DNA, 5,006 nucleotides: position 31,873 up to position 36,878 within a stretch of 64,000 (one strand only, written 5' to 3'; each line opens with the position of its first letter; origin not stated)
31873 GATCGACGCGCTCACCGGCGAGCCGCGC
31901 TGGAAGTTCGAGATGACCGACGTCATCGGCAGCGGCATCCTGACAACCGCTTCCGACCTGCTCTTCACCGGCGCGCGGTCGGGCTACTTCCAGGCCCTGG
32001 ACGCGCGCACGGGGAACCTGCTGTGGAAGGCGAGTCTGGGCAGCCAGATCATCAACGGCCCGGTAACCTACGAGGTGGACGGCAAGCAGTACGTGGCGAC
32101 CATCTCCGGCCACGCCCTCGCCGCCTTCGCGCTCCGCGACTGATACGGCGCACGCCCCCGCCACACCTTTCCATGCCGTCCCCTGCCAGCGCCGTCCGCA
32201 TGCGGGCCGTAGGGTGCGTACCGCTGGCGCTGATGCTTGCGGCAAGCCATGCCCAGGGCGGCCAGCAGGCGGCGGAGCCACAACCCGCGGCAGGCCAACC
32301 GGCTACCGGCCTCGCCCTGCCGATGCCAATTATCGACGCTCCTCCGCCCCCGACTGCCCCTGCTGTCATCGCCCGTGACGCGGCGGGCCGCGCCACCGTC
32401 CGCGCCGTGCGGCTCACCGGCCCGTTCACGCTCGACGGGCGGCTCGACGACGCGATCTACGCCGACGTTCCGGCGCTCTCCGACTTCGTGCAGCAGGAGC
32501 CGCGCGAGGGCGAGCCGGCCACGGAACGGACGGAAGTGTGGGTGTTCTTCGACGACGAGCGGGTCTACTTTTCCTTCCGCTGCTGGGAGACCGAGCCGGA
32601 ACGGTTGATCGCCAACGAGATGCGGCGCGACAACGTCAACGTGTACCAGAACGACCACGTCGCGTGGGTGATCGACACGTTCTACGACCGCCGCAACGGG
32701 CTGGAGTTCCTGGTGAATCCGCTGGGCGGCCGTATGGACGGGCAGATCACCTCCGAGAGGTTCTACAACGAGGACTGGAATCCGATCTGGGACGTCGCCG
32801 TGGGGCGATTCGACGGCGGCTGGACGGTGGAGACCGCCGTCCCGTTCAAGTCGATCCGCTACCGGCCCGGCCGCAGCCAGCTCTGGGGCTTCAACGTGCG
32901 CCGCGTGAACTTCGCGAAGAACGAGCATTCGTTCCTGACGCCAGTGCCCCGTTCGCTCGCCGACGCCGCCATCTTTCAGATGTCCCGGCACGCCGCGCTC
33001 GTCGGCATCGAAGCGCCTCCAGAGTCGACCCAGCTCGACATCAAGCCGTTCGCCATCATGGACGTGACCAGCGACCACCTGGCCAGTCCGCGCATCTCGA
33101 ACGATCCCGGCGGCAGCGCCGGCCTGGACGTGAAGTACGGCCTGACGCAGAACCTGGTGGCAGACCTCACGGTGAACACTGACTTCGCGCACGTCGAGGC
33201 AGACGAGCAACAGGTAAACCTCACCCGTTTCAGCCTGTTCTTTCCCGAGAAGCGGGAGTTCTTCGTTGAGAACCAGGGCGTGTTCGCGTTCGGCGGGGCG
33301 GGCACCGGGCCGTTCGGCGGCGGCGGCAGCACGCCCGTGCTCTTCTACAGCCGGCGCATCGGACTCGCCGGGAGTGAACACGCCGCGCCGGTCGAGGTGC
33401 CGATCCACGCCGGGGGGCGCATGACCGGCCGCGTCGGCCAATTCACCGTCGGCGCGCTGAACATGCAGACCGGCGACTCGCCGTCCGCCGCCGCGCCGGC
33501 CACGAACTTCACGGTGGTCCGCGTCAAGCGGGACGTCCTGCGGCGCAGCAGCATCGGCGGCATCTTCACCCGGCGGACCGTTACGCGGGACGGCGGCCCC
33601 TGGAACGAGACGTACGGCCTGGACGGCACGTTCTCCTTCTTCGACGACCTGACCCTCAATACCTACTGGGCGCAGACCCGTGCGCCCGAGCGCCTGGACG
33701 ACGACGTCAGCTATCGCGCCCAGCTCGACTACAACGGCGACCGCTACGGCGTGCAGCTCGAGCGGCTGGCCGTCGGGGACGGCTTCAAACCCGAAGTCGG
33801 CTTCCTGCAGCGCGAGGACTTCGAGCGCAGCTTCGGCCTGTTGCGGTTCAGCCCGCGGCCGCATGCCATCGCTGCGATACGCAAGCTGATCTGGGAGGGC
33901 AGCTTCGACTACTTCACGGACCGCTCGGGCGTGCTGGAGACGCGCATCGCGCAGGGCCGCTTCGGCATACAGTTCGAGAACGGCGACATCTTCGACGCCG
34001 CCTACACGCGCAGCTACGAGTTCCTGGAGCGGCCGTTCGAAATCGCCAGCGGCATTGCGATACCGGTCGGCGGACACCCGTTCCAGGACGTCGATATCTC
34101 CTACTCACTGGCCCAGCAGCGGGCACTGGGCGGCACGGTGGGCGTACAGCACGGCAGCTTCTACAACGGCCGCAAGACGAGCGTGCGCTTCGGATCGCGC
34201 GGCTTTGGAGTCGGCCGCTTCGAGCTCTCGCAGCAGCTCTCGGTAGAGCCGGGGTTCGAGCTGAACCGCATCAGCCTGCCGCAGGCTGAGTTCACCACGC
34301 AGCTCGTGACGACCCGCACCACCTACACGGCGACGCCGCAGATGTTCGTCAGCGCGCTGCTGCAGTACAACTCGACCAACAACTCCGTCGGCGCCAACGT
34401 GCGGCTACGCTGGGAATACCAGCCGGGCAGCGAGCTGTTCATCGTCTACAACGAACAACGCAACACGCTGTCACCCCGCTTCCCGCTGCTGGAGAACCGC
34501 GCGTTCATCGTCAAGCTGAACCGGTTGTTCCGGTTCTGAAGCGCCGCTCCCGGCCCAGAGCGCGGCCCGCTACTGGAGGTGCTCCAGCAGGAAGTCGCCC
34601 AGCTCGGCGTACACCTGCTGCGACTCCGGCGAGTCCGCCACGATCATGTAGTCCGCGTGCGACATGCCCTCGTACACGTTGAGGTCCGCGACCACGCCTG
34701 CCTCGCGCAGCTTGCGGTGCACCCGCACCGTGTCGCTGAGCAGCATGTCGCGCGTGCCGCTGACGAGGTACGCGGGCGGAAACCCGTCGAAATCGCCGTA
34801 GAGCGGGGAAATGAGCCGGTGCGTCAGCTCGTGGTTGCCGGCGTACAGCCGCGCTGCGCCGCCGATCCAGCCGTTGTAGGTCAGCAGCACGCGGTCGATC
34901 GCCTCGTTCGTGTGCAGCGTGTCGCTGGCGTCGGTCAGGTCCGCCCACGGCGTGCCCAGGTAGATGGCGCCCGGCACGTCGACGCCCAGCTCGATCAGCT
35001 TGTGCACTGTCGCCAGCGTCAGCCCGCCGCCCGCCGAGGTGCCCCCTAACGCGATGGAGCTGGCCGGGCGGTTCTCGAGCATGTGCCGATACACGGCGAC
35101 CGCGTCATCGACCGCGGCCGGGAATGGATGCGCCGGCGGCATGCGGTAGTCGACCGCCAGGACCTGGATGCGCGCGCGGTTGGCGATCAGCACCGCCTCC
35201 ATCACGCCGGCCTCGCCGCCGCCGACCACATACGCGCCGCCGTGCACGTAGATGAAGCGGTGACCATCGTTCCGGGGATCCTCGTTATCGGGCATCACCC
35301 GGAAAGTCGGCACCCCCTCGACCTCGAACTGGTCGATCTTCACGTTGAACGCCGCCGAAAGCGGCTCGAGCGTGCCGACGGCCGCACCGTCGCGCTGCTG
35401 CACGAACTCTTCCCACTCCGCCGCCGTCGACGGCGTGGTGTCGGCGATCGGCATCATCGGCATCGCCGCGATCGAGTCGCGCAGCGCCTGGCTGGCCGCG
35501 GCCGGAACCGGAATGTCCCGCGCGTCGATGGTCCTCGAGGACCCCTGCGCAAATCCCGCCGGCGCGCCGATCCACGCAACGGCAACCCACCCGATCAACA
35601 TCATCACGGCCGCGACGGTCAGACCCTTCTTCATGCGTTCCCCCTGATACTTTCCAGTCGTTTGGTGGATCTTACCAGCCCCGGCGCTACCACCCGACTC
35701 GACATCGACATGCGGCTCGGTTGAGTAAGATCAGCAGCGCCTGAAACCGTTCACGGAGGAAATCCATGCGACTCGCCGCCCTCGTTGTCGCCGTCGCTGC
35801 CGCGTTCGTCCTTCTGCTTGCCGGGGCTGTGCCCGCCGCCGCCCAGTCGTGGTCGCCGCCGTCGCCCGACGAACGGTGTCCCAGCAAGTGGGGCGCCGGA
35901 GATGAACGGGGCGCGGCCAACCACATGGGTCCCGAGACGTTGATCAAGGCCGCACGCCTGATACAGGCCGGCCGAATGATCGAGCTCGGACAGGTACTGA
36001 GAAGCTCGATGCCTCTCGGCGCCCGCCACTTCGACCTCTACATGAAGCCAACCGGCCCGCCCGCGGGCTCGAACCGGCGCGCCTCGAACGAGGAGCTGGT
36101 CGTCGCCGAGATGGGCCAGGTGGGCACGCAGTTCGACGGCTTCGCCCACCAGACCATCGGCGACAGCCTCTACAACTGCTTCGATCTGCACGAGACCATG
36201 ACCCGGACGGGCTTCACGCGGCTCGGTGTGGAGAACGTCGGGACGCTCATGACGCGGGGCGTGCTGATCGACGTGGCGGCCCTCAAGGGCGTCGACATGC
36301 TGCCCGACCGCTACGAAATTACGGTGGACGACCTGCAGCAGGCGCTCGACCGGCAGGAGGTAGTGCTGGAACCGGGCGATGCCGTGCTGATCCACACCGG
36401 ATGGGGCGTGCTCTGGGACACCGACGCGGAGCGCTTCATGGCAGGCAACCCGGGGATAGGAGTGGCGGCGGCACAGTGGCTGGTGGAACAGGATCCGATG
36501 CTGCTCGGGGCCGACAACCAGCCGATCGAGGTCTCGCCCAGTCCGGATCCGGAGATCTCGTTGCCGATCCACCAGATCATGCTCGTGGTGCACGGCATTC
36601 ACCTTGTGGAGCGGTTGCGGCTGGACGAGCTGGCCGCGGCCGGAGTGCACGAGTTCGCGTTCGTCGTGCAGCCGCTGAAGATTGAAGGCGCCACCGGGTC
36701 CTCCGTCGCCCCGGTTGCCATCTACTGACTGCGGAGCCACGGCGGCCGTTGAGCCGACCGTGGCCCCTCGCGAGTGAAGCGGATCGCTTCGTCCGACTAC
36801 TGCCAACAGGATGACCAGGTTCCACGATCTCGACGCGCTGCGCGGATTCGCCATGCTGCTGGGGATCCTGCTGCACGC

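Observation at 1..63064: Ten copies in 64 kb of an exported protein family I cannot assign to any named domain (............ ... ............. ... ACHEGNY)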

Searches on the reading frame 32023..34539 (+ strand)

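Call 16: search_protein_families(library=pfam, proteins=[window:32023-34539:+], max_evalue=0.001)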
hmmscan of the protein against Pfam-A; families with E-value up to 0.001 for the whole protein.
window:32023-34539:+ (838 aa): 2 families
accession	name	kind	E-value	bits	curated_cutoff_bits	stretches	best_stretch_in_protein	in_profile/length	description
PF19313.5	DUF5916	-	1.8e-17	63.7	22.6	1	338-452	5-100/572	Domain of unknown function (DUF5916)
PF06452.16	CBM9_1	-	0.00026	21.4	23.4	0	137-295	1-149/185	Carbohydrate family 9 binding domain-like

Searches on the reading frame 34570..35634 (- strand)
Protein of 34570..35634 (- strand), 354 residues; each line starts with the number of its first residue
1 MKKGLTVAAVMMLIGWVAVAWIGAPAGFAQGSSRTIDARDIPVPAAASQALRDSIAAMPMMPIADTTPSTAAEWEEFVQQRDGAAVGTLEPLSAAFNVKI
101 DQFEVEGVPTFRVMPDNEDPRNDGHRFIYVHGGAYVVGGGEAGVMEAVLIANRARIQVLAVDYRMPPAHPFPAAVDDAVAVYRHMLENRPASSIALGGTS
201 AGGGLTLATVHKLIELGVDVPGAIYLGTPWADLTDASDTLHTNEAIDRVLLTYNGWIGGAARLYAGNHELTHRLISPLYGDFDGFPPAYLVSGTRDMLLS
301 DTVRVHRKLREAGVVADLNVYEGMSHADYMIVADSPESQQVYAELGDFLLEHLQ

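Call 16: search_protein_families(library=pfam, proteins=[window:34570-35634:-], max_evalue=0.001)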
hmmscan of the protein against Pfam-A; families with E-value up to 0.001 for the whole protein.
window:34570-35634:- (354 aa): 4 families
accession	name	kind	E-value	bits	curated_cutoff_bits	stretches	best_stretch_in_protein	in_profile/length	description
PF07859.19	Abhydrolase_3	-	3.6e-44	151.5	25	1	128-327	2-207/210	alpha/beta hydrolase fold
PF10340.15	Say1_Mug180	-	7.9e-09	35.3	21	1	112-251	111-259/374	Steryl acetyl hydrolase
PF20434.5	BD-FAE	-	4e-07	30.2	26.8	1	127-207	16-104/215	BD-FAE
PF00326.27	Peptidase_S9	-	0.00047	20.2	22.6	0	175-211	45-83/213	Prolyl oligopeptidase family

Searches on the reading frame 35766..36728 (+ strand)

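Call 16: search_protein_families(library=pfam, proteins=[window:35766-36728:+], max_evalue=0.001)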
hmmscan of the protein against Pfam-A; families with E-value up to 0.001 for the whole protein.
window:35766-36728:+ (320 aa): 1 family
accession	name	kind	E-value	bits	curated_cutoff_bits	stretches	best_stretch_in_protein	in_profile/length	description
PF04199.19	Cyclase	-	5.4e-22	79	23.1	1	95-254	17-140/142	Putative cyclase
